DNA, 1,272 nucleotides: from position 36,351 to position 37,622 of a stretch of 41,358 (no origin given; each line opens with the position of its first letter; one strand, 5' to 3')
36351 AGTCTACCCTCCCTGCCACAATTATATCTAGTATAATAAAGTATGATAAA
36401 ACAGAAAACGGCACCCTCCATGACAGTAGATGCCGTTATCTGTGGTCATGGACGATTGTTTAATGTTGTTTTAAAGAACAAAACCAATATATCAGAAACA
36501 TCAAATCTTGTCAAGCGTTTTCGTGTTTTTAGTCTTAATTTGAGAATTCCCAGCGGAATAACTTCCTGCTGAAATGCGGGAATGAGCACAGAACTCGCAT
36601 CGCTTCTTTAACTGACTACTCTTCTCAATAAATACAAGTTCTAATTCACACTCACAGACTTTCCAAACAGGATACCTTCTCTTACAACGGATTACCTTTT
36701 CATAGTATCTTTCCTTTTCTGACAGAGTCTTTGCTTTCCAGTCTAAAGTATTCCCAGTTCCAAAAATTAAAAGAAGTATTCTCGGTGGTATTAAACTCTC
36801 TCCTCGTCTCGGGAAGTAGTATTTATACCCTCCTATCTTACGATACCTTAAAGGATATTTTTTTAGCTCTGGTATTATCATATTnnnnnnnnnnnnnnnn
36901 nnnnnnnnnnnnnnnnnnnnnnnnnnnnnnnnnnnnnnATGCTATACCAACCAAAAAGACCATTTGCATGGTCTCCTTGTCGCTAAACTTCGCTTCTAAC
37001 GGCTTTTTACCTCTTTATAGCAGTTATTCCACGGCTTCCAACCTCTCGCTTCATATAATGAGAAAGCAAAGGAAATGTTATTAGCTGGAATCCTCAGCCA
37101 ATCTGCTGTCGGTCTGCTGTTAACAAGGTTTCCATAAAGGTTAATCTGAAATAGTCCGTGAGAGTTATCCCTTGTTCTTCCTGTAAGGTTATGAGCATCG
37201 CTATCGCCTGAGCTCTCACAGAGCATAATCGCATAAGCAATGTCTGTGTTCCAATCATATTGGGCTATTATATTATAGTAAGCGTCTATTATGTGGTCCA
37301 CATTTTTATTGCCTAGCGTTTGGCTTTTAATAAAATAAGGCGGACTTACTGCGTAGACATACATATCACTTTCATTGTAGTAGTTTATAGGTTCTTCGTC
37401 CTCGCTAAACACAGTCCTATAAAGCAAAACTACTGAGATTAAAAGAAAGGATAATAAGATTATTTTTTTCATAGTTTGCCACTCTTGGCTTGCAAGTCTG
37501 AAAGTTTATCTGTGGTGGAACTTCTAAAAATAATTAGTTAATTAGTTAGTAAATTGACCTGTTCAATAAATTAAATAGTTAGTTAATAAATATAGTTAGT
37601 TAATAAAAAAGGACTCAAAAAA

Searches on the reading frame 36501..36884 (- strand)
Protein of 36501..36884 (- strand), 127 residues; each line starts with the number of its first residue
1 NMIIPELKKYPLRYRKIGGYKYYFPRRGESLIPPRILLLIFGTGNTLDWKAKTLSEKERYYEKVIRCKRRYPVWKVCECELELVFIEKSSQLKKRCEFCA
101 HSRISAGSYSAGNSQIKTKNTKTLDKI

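Call 9: search_protein_families(library=pfam, proteins=[window:36501-36884:-], max_evalue=0.01)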
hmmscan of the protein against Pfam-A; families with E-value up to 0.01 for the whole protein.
window:36501-36884:- (127 aa): 0 families

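Call 11: find_related_loci(query=window:36501-36884:-, collection=viral_contigs, flank=4000)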
Query window:36501-36884:- (127 aa) in viral_contigs; peptide patterns used: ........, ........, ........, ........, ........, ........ (x = any residue, [..] = any of these).
20 stretches matched a pattern, but none encodes a relative of the query by tblastn (E <= 1e-3).

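Call 16: find_homologous_proteins(query=window:36501-36881:-, max_evalue=0.001)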
Query window:36501-36881:- (126 aa): 1 proteins with E <= 0.001 among 7 candidates.
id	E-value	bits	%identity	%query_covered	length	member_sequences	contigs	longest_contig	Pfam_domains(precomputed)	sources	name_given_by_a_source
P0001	2.1e-79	282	100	100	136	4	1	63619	-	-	-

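Call 35: search_protein_families(library=phrogs, proteins=[window:36501-36881:-], max_evalue=0.001)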
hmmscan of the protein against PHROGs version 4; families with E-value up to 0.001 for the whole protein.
window:36501-36881:- (126 aa): 0 families

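Call 72: search_solved_structures(query=window:36501-36881:-, max_evalue=10)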
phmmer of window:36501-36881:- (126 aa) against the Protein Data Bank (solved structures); distinct sequences matched with E-value up to 10: 11.
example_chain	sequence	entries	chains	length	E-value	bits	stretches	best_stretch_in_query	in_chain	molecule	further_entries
2z8u_A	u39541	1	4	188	0.079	16.4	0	23-64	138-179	TATA-box-binding protein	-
1mp9_A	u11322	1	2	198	0.092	16.2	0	28-83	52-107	TATA-binding protein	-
1tgh_A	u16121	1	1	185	0.23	14.9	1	11-63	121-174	PROTEIN (TATA BINDING PROTEIN (TBP))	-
1nvp_A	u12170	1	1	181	0.23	14.9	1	11-63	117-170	TATA box binding protein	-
1c9b_B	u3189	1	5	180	0.23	14.8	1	11-63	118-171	TATA BOX BINDING PROTEIN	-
4roc_B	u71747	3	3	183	0.24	14.8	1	11-63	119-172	TATA-box-binding protein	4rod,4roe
1jfi_C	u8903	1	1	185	0.25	14.8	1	11-63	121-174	TATA-BOX-BINDING PROTEIN (TBP)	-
9fso_R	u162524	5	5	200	0.31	14.5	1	11-63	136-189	TATA-box-binding protein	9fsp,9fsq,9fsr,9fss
5n9g_B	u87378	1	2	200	0.31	14.4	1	11-63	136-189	TATA-box-binding protein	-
1cdw_A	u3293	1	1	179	0.32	14.4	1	11-63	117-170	PROTEIN (TATA BINDING PROTEIN (TBP))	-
29vf_O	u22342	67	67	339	1.5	12.3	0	12-63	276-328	TATA-box-binding protein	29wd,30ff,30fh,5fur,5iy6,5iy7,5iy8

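Call 78: predict_structure(protein=window:36501-36881:-)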
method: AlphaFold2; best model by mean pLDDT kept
length: 126 residues; sequences in the alignment: 1
mean_pLDDT: 37.3   pTM: 0.25
mean pLDDT of the five models: 37.3, 35.8, 33.5, 33.2, 33.0
residues with pLDDT >= 90: 0; 70-90: 0; 50-70: 7; < 50: 119
segments of 3 or more residues with pLDDT < 50: 1-8, 14-20, 24-126
pLDDT, mean of each block of 10 residues (from residue 1): 42 47 45 35 33 34 42 37 35 28 30 38 40
secondary structure, 60 per line:
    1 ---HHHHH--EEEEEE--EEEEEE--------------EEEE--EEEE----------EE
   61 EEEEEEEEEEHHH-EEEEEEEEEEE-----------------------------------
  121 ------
elements in order: H4-8 E11-16 E19-24 E39-42 E45-48 E59-70 E75-85

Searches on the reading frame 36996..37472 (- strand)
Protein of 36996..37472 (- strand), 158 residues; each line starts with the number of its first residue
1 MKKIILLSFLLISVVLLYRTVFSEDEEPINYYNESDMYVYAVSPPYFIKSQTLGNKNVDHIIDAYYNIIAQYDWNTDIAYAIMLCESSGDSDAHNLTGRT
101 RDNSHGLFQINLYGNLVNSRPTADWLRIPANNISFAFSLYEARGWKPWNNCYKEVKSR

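Call 9: search_protein_families(library=pfam, proteins=[window:36996-37472:-], max_evalue=0.01)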
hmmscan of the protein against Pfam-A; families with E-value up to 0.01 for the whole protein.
window:36996-37472:- (158 aa): 2 families
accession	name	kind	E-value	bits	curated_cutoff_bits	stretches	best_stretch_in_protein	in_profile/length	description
PF18896.5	SLT_3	-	9e-09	36.1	27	1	76-148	14-87/89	Lysozyme like domain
PF01464.25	SLT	-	0.00069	19.6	21.3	1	71-138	9-74/117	Transglycosylase SLT domain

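Call 14: find_encoding_contigs(protein=window:36996-37472:-, flank=3000, max_places=10)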
Protein window:36996-37472:- (158 aa): 2 contigs read that carry it; 2 places shown.
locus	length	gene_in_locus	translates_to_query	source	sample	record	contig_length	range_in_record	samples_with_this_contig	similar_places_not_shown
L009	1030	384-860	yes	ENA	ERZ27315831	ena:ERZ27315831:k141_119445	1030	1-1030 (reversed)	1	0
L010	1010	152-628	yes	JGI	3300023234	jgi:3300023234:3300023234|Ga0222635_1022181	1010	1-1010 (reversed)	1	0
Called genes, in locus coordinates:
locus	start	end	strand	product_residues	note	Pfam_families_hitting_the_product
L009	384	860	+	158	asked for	PF18896:SLT_3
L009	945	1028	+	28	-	?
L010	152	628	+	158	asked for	PF18896:SLT_3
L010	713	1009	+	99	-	?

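Call 35: search_protein_families(library=phrogs, proteins=[window:36996-37472:-], max_evalue=0.001)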
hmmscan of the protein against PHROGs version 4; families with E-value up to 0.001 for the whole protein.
window:36996-37472:- (158 aa): 0 families
